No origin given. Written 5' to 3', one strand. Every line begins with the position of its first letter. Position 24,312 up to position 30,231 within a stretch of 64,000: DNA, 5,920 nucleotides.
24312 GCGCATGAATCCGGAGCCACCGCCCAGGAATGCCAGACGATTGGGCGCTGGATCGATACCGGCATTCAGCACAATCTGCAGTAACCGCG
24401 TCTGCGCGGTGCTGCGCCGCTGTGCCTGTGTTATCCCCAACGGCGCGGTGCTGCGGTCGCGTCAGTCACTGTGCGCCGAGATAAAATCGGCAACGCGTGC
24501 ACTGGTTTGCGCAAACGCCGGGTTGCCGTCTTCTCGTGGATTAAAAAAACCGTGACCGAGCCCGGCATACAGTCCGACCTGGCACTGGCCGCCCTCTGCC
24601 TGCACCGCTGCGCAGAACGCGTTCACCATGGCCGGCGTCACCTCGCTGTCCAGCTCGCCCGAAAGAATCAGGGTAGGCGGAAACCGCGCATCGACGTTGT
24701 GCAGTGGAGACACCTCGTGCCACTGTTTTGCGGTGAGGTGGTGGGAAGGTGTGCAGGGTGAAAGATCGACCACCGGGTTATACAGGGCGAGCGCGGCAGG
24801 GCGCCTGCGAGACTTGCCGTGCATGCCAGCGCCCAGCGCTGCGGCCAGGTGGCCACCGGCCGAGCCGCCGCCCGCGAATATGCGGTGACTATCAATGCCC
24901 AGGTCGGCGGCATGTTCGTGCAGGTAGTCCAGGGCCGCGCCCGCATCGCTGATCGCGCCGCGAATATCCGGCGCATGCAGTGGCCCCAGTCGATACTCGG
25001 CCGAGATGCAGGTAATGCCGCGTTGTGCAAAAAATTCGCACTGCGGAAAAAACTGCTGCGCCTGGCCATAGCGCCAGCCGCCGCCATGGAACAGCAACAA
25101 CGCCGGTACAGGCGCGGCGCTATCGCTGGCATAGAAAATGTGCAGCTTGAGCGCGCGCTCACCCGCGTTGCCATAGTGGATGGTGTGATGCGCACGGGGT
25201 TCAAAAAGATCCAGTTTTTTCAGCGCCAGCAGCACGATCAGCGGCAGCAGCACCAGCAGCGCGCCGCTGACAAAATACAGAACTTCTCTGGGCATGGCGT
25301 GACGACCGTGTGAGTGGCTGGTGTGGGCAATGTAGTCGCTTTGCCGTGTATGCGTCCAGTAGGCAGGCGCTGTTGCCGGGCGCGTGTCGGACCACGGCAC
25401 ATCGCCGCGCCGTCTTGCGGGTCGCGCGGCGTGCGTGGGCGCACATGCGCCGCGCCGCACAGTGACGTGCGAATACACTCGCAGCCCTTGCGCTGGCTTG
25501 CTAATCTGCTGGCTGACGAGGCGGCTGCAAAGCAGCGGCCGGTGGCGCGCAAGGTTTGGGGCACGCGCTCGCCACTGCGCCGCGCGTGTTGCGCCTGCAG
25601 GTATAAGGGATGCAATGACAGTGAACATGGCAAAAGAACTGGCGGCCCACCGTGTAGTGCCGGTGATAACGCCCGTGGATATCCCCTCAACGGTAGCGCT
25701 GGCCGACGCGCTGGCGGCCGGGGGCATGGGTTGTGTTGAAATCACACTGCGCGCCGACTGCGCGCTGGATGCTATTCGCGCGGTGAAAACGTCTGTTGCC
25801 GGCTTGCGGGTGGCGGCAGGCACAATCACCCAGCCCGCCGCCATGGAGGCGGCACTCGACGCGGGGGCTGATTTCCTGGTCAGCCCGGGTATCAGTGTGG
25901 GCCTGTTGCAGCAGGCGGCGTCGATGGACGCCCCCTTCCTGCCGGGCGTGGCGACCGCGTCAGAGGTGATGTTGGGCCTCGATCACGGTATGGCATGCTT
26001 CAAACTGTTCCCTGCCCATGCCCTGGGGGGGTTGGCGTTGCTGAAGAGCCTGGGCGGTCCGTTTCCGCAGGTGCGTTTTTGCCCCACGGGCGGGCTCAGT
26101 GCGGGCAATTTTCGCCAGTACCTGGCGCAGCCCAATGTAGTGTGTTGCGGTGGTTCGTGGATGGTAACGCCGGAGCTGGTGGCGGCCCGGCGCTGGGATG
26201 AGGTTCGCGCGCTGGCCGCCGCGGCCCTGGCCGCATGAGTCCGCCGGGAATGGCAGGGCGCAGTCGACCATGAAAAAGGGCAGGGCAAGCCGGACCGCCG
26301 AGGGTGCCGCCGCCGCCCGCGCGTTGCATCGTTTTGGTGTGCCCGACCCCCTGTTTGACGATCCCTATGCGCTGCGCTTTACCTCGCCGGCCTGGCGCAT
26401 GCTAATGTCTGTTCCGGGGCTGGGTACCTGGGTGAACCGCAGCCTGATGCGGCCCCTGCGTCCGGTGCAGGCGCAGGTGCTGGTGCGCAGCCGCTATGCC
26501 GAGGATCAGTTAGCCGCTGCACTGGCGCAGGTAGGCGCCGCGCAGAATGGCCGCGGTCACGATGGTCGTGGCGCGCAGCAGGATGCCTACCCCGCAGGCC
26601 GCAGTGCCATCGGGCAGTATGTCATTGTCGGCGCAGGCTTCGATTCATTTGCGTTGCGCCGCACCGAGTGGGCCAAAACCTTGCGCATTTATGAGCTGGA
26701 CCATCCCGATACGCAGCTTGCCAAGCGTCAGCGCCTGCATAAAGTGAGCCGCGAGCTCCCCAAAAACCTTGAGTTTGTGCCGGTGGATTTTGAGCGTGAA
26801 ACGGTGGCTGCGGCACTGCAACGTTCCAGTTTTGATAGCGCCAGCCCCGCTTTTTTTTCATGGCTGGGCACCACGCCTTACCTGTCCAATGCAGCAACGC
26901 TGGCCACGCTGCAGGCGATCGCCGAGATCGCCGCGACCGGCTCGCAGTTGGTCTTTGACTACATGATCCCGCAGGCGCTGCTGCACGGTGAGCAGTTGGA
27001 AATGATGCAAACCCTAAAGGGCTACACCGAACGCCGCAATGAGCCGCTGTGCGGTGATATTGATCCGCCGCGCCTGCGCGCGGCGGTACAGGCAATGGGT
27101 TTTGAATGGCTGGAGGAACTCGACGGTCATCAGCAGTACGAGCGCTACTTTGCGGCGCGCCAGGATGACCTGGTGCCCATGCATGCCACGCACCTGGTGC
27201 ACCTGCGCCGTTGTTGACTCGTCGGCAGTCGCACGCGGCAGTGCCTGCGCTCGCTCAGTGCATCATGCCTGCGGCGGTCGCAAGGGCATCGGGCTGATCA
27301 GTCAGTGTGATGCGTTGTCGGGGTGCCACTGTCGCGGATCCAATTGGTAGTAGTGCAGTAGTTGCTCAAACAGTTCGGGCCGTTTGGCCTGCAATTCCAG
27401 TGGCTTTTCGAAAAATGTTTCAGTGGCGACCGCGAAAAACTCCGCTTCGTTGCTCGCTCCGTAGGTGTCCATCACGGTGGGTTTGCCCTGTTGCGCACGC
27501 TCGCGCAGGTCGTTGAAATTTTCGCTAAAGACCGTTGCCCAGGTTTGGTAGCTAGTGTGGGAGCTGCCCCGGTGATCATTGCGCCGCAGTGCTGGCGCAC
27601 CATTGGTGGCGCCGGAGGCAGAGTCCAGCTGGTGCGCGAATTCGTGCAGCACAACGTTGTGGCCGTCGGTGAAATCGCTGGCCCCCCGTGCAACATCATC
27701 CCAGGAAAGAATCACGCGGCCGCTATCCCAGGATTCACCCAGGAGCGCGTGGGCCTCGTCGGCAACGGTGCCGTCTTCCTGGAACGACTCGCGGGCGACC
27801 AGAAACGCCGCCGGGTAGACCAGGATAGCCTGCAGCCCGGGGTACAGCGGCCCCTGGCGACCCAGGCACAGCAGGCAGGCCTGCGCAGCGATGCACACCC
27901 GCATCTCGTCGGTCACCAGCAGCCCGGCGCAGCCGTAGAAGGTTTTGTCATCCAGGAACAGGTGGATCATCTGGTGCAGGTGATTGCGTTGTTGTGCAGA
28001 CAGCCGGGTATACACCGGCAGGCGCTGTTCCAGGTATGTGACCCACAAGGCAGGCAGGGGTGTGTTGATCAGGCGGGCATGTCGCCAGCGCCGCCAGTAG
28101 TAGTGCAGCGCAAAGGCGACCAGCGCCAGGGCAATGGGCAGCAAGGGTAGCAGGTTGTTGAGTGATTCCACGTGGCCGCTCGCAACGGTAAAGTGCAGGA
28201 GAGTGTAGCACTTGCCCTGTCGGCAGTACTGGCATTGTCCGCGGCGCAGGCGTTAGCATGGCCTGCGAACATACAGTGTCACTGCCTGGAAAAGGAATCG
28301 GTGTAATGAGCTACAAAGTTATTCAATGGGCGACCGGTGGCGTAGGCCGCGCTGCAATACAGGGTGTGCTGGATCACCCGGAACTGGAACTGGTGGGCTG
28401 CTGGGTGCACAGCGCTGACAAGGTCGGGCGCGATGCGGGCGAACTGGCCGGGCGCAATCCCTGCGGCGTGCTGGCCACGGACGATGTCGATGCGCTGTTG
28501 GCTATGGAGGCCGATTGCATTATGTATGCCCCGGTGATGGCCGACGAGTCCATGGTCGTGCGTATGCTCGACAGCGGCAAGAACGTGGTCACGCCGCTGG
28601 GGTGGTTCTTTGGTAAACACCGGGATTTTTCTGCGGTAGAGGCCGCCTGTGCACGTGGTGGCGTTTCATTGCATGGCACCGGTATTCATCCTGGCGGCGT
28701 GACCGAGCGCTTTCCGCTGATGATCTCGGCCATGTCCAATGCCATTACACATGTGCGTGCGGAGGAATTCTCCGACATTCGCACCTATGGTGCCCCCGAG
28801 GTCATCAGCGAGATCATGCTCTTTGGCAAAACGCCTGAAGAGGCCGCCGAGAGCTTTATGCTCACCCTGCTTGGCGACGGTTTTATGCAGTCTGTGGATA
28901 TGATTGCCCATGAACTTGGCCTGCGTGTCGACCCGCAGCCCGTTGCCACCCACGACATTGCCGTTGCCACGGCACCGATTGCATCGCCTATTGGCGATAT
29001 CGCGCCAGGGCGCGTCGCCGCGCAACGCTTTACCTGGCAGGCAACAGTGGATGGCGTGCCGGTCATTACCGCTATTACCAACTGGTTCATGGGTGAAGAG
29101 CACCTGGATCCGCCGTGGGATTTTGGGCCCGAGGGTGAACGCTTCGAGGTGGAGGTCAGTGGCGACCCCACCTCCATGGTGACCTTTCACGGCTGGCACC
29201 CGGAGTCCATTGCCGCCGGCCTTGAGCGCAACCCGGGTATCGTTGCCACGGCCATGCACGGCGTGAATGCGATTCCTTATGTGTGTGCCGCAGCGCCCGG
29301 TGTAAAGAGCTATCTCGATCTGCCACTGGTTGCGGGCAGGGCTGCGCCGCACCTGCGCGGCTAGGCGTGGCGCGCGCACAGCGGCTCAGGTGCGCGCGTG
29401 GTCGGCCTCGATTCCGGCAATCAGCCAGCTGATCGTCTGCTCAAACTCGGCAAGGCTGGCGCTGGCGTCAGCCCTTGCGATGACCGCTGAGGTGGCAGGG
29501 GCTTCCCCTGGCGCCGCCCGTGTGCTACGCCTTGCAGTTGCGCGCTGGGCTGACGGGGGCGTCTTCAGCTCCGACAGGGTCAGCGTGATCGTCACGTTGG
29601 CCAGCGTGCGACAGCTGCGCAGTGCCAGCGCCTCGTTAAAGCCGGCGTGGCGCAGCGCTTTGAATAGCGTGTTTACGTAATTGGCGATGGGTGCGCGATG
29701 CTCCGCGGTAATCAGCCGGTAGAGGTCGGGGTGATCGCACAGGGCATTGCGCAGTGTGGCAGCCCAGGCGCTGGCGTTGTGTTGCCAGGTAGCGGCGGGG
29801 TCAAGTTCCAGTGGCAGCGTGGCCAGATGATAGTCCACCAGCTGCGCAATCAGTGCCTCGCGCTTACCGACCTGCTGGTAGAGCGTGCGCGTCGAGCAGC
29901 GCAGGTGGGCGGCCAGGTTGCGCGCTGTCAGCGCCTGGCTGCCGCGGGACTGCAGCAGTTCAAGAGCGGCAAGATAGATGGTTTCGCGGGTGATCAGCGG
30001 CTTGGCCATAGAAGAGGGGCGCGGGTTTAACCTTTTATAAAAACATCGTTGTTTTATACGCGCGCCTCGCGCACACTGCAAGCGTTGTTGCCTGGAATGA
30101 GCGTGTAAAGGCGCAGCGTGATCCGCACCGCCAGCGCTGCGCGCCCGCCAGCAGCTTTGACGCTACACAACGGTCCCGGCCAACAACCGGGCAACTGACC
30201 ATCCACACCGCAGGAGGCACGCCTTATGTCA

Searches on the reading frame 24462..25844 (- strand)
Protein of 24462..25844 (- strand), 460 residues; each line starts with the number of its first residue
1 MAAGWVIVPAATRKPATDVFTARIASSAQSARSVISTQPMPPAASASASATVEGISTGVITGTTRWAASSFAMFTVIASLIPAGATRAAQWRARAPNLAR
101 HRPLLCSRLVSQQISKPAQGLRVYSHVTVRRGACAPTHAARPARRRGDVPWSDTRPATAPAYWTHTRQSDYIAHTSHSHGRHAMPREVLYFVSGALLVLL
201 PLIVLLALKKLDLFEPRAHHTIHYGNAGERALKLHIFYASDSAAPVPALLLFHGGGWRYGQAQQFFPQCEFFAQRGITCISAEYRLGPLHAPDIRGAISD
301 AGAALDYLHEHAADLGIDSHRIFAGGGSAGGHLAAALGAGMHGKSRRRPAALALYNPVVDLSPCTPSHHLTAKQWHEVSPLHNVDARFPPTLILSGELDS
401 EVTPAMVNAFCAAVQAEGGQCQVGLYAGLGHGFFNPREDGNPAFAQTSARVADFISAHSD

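Call 8: search_protein_families(library=pfam, proteins=[window:24462-25844:-], max_evalue=0.001)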
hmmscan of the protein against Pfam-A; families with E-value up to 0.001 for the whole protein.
window:24462-25844:- (460 aa): 6 families
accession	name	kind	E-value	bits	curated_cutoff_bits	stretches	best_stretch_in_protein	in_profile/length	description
PF07859.19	Abhydrolase_3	-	4.6e-25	89.1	25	1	249-369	1-121/210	alpha/beta hydrolase fold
PF20434.5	BD-FAE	-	6e-21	75.4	26.8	1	234-339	1-108/215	BD-FAE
PF00326.27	Peptidase_S9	-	1.7e-10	41.2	22.6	1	299-439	46-195/213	Prolyl oligopeptidase family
PF00135.34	COesterase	-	1.4e-08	34.6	27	1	227-337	81-200/515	Carboxylesterase family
PF12146.15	Hydrolase_4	-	1.4e-06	28.2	27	0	246-372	4-127/239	Serine aminopeptidase, S33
PF01738.24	DLH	-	6.7e-05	23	21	1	380-446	135-202/217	Dienelactone hydrolase family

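Call 94: search_protein_families(library=pfam, proteins=[window:24462-25844:-], max_evalue=0.01)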
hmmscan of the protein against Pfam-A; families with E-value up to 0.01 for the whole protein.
window:24462-25844:- (460 aa): 6 families
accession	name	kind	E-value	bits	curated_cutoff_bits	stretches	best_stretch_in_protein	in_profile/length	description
PF07859.19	Abhydrolase_3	-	4.6e-25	89.1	25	1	249-369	1-121/210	alpha/beta hydrolase fold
PF20434.5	BD-FAE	-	6e-21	75.4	26.8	1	234-339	1-108/215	BD-FAE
PF00326.27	Peptidase_S9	-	1.7e-10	41.2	22.6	1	299-439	46-195/213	Prolyl oligopeptidase family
PF00135.34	COesterase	-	1.4e-08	34.6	27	1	227-337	81-200/515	Carboxylesterase family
PF12146.15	Hydrolase_4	-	1.4e-06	28.2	27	0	246-372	4-127/239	Serine aminopeptidase, S33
PF01738.24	DLH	-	6.7e-05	23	21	1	380-446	135-202/217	Dienelactone hydrolase family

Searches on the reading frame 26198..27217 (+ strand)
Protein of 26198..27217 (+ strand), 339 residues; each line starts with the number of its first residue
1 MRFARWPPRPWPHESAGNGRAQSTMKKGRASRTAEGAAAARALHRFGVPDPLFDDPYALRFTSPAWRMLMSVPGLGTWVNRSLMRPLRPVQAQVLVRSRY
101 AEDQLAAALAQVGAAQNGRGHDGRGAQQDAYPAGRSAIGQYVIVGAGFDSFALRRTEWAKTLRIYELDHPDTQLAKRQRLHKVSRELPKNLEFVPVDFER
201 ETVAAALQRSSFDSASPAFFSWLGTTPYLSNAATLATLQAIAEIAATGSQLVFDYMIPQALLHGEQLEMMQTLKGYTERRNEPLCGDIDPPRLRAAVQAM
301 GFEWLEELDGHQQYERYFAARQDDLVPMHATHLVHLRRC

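Call 8: search_protein_families(library=pfam, proteins=[window:26198-27217:+], max_evalue=0.001)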
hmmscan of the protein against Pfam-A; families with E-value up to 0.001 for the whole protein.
window:26198-27217:+ (339 aa): 1 family
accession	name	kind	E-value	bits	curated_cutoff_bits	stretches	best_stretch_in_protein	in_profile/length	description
PF04072.20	LCM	-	3.4e-40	138.4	22.3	2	135-242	81-187/187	Leucine carboxyl methyltransferase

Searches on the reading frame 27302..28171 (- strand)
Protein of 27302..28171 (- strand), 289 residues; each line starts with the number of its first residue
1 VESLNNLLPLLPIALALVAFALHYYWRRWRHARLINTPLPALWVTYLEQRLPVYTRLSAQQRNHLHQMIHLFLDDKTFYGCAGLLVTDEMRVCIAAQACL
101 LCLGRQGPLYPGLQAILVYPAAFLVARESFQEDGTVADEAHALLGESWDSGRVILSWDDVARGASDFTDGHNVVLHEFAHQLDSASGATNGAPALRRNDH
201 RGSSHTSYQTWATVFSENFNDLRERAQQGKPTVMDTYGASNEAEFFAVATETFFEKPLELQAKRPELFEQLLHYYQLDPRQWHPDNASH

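Call 9: search_protein_families(library=pfam, proteins=[window:27302-28171:-], max_evalue=0.001)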
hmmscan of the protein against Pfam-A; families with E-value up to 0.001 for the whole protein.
window:27302-28171:- (289 aa): 1 family
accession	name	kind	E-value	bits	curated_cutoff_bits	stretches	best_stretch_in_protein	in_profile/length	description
PF06167.18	Peptidase_M90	-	2.5e-87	292.9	26.2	1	26-276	1-243/243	Glucose-regulated metallo-peptidase M90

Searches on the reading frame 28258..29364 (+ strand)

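Call 9: search_protein_families(library=pfam, proteins=[window:28258-29364:+], max_evalue=0.001)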
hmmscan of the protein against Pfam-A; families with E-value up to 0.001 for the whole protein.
window:28258-29364:+ (368 aa): 2 families
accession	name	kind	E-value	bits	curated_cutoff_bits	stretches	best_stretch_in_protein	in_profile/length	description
PF19328.4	DAP_DH_C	-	4.4e-13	49.7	23.3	1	154-359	8-194/206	2,4-diaminopentanoate dehydrogenase C-terminal domain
PF01113.26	DapB_N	-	3.7e-06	27.5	25.6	1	25-88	8-71/124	Dihydrodipicolinate reductase, N-terminus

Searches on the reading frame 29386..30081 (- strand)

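Call 9: search_protein_families(library=pfam, proteins=[window:29386-30081:-], max_evalue=0.001)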
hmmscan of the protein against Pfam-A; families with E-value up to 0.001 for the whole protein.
window:29386-30081:- (231 aa): 2 families
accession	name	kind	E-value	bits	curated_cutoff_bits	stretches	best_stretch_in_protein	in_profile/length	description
PF02909.22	TetR_C_1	-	3.9e-10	40.2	21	1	94-226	4-144/146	Tetracyclin repressor-like, C-terminal domain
PF00440.29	TetR_N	-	6.4e-05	23.1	24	1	36-80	2-46/47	Bacterial regulatory proteins, tetR family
